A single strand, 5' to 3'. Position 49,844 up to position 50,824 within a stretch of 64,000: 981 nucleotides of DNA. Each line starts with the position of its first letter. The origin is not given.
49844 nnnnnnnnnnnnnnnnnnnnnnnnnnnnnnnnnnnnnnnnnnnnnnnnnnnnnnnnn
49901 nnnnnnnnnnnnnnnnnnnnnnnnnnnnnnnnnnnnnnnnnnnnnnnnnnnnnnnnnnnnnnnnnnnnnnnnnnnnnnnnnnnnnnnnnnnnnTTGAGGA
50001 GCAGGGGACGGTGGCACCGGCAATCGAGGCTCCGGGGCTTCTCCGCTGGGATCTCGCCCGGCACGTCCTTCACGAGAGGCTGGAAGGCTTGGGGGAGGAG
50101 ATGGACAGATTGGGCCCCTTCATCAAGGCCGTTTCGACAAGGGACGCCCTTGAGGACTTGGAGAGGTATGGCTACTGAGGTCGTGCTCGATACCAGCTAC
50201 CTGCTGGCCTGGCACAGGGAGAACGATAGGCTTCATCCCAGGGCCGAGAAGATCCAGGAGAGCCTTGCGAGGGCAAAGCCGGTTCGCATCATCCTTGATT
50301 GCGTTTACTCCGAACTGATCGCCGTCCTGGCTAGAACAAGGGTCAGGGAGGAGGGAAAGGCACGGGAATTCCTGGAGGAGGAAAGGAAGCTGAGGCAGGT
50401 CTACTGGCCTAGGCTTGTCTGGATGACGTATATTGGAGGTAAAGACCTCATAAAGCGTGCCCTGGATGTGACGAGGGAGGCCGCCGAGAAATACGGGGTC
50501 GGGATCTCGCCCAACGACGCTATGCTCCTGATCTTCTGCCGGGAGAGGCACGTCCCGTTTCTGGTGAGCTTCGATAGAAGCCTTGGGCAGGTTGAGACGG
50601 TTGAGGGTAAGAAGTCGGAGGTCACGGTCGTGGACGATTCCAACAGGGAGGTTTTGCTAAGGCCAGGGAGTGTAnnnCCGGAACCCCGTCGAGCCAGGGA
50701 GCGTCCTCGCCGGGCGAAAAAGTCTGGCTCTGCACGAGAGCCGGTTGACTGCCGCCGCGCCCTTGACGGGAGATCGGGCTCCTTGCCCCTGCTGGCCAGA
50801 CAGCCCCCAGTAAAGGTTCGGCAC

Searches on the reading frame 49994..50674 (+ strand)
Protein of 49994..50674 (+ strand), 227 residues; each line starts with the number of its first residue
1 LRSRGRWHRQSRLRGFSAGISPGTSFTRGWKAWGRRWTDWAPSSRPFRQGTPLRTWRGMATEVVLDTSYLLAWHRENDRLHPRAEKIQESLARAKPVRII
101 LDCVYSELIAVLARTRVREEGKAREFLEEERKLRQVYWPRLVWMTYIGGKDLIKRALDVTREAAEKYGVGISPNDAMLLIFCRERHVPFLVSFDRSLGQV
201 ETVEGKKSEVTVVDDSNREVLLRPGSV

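Call 49: search_protein_families(library=pfam, proteins=[window:49994-50674:+], max_evalue=0.00001)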
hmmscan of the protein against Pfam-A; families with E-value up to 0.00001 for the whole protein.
window:49994-50674:+ (227 aa): 1 family
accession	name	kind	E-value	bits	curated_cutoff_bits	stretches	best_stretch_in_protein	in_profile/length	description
PF01850.27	PIN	-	2.7e-11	44.6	23.6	1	63-200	1-117/120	PIN domain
